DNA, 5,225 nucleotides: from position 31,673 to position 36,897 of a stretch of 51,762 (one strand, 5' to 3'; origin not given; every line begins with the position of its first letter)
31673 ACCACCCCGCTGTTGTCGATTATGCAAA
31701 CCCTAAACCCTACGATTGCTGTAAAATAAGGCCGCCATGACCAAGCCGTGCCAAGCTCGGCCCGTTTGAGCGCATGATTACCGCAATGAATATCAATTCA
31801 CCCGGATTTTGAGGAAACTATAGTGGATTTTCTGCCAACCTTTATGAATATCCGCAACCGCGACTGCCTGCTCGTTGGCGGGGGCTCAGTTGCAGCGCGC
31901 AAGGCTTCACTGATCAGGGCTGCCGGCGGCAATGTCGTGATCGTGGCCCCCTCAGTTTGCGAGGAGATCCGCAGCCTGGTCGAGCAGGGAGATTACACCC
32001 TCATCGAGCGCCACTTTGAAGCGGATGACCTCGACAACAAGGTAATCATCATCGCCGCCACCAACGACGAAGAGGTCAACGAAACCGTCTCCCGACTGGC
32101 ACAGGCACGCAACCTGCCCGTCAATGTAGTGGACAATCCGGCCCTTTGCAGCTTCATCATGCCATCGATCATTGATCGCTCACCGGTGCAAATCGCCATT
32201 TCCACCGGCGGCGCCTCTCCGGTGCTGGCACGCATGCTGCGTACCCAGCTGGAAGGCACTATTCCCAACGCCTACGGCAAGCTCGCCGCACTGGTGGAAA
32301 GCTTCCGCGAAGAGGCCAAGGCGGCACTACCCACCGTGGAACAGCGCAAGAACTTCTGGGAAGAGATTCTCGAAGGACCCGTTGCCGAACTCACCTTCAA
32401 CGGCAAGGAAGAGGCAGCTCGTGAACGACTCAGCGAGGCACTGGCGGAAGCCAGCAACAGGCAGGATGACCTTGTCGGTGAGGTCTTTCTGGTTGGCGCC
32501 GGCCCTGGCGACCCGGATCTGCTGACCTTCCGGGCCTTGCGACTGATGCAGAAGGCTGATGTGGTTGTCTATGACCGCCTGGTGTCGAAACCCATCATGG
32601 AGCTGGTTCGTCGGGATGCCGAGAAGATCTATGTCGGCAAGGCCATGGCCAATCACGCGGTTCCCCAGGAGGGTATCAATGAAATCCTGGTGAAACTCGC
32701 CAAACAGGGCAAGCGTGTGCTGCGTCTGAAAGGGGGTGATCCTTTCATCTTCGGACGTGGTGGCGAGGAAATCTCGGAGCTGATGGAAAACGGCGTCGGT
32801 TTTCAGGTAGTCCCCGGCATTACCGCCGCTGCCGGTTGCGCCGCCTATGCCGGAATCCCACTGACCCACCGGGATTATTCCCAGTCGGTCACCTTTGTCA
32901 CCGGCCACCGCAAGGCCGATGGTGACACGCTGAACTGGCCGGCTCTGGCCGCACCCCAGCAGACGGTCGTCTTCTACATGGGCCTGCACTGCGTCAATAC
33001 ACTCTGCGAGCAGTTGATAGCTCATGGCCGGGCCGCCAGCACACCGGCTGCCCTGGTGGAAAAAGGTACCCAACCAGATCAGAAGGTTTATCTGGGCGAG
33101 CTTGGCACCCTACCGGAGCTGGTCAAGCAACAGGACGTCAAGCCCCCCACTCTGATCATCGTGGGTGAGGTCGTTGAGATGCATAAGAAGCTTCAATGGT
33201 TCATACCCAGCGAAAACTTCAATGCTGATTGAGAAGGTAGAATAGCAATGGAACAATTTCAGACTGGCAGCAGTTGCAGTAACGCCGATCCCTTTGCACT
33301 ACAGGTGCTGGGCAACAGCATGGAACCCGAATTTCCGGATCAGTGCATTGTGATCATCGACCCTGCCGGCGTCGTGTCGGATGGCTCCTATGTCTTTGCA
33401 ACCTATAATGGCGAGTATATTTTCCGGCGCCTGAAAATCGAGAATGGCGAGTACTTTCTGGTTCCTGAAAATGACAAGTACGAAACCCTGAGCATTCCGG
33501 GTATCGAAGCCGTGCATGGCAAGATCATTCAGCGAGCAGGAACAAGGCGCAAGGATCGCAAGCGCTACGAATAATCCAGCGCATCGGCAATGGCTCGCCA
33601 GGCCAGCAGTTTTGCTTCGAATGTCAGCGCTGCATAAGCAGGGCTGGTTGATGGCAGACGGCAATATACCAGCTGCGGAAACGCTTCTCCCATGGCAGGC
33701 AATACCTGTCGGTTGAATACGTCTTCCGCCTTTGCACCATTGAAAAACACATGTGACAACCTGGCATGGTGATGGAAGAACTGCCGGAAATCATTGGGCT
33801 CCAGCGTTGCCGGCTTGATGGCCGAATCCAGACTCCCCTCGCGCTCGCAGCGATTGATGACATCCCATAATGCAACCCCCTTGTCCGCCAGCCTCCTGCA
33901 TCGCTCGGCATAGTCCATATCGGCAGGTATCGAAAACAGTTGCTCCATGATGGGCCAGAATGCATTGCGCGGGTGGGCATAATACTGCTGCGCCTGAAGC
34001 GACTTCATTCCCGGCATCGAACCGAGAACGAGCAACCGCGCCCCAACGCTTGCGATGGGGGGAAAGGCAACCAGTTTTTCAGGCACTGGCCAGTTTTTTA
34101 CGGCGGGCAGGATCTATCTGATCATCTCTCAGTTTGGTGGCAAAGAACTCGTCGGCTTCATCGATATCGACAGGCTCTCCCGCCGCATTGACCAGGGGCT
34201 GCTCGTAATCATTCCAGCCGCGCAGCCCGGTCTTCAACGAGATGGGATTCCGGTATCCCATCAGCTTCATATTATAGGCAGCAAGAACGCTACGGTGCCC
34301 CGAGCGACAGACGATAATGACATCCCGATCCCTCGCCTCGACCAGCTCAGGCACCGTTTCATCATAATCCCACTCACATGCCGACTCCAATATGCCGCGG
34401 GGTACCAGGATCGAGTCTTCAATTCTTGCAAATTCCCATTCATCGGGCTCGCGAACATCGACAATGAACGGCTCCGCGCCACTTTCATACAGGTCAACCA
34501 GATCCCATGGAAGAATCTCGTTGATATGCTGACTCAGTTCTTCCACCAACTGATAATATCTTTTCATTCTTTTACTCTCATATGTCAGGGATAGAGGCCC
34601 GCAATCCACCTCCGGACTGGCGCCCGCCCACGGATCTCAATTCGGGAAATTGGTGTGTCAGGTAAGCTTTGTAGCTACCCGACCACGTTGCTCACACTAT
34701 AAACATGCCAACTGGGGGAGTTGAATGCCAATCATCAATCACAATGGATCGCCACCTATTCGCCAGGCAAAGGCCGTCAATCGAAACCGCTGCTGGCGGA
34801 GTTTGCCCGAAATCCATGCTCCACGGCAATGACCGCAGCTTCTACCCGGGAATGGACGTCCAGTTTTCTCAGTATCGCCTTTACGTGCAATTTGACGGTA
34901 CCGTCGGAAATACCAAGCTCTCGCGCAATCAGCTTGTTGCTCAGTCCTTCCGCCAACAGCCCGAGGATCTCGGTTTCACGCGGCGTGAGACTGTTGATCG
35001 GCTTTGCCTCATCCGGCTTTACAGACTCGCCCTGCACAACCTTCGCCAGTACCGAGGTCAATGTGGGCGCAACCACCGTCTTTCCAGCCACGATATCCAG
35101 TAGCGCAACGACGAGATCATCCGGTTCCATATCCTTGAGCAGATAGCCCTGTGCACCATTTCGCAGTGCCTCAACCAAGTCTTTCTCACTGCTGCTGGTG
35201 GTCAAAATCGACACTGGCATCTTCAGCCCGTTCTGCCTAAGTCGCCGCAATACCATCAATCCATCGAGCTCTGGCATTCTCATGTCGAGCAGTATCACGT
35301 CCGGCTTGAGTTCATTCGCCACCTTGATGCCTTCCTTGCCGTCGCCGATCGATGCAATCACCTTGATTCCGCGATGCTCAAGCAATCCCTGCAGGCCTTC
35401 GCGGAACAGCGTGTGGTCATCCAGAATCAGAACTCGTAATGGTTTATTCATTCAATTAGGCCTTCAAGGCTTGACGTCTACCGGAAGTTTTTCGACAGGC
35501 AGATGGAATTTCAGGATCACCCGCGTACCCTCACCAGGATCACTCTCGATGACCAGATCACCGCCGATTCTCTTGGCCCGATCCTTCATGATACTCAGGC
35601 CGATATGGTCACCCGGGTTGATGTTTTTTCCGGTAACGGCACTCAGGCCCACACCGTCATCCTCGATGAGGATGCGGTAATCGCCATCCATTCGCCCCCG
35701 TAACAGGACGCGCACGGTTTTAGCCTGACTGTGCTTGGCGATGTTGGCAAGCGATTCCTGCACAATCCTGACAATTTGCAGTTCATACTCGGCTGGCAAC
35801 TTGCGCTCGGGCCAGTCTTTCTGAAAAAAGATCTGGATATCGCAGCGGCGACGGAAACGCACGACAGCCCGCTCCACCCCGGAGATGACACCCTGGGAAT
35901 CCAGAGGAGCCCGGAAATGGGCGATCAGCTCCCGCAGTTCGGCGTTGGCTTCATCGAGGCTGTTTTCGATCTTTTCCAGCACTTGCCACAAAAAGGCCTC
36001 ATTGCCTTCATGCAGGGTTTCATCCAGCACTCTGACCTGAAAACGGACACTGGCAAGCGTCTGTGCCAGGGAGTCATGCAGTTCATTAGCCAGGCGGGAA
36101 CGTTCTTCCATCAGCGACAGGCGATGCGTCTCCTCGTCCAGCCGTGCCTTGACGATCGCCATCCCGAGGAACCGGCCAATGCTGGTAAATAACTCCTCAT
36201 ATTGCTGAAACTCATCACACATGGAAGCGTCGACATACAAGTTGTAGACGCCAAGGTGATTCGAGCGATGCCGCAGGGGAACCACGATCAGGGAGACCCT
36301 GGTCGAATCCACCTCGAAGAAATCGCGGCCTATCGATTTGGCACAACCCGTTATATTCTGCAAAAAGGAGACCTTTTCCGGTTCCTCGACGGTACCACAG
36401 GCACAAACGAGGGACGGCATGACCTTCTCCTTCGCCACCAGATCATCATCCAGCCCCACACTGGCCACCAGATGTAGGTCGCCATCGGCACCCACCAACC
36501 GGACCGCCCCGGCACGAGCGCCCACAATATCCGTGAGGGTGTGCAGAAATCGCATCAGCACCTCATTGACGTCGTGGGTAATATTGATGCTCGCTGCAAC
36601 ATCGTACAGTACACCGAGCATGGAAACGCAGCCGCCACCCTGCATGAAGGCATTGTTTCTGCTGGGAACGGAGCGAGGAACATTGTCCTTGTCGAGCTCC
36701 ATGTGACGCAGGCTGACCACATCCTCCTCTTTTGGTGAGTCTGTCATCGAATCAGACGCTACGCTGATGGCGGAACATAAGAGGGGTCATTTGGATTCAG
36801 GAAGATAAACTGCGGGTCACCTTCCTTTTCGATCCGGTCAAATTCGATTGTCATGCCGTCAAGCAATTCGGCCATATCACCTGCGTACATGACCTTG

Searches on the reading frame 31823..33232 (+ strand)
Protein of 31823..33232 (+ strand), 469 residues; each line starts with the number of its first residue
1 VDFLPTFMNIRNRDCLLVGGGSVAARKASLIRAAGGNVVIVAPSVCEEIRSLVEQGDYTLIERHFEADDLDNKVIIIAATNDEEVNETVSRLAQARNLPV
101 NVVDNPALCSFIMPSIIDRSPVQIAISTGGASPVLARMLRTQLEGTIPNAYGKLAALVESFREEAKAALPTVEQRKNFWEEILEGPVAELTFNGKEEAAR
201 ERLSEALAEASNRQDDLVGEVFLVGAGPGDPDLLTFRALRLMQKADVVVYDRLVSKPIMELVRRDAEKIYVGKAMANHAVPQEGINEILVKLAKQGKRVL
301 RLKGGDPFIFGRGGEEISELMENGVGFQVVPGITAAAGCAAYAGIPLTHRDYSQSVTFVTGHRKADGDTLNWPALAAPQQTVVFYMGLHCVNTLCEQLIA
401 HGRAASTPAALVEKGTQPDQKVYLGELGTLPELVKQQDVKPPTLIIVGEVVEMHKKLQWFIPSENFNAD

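Call 45: search_protein_families(library=pfam, proteins=[window:31823-33232:+], max_evalue=0.0001)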
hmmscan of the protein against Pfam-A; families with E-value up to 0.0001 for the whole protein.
window:31823-33232:+ (469 aa): 4 families
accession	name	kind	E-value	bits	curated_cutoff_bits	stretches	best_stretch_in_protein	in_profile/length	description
PF00590.25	TP_methylase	-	5.9e-55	186.9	27.8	1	221-430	2-211/212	Tetrapyrrole (Corrin/Porphyrin) Methylases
PF13241.12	NAD_binding_7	-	1.4e-31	109.6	22.1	1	7-115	2-104/104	Putative NAD(P)-binding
PF10414.14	CysG_dimeriser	-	1.4e-20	73.2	23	1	150-207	1-58/58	Sirohaem synthase dimerisation region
PF14824.11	Sirohm_synth_M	-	5.1e-10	39.1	25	1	119-144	1-26/28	Sirohaem biosynthesis protein central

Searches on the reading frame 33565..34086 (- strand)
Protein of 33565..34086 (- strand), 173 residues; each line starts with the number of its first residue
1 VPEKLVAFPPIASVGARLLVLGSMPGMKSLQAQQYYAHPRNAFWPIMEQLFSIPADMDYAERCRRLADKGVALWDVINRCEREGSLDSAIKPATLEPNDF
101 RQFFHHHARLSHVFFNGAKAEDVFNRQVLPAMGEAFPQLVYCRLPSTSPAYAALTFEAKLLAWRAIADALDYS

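Call 45: search_protein_families(library=pfam, proteins=[window:33565-34086:-], max_evalue=0.0001)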
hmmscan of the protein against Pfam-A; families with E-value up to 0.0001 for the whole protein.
window:33565-34086:- (173 aa): 1 family
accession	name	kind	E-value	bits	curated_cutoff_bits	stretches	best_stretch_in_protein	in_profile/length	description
PF03167.25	UDG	-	3e-10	40.8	24.3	1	14-164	6-138/141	Uracil DNA glycosylase superfamily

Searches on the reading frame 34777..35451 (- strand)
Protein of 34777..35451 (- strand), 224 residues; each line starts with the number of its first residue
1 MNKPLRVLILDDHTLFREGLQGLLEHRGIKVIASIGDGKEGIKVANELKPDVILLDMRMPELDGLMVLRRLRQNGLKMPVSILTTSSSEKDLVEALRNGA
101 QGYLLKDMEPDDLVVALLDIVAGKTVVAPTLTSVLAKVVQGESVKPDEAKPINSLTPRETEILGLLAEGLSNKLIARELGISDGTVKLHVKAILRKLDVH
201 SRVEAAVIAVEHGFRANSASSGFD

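Call 45: search_protein_families(library=pfam, proteins=[window:34777-35451:-], max_evalue=0.0001)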
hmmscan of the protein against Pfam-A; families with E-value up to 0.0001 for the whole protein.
window:34777-35451:- (224 aa): 4 families
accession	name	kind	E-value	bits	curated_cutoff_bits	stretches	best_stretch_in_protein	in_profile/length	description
PF00072.30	Response_reg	-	6.2e-30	104.1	30.2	1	7-117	1-110/111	Response regulator receiver domain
PF00196.25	GerE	-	7.4e-23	80.4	23.5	1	154-209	2-57/57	Bacterial regulatory proteins, luxR family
PF08281.18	Sigma70_r4_2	-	6.7e-07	29.3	25.7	1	152-197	8-54/54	Sigma-70, region 4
PF04545.22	Sigma70_r4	-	4e-05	23.5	24.1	0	152-197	2-48/50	Sigma-70, region 4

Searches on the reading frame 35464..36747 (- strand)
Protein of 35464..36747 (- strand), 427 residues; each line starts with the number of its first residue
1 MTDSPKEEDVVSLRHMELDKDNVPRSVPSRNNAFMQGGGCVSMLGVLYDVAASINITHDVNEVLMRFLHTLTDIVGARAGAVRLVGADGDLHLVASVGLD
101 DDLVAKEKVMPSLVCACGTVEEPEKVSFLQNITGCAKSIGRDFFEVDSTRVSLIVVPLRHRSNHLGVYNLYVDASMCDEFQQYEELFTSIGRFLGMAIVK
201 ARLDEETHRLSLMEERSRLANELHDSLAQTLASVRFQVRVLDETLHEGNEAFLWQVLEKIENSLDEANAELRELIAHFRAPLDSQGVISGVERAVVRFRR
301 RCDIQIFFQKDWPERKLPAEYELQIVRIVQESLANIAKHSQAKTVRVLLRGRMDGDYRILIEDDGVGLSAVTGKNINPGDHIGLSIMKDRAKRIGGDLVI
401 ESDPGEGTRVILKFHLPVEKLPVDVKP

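Call 45: search_protein_families(library=pfam, proteins=[window:35464-36747:-], max_evalue=0.0001)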
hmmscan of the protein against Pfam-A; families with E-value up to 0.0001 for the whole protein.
window:35464-36747:- (427 aa): 3 families
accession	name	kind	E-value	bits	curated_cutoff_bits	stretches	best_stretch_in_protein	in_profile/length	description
PF02518.31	HATPase_c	-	1.2e-14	55.1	26.4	1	322-416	3-109/111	Histidine kinase-, DNA gyrase B-, and HSP90-like ATPase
PF07730.19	HisKA_3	-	1.5e-13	51.5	24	1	215-281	1-65/68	Histidine kinase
PF13185.12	GAF_2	-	2.9e-05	24.7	28.6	1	57-198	1-135/136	GAF domain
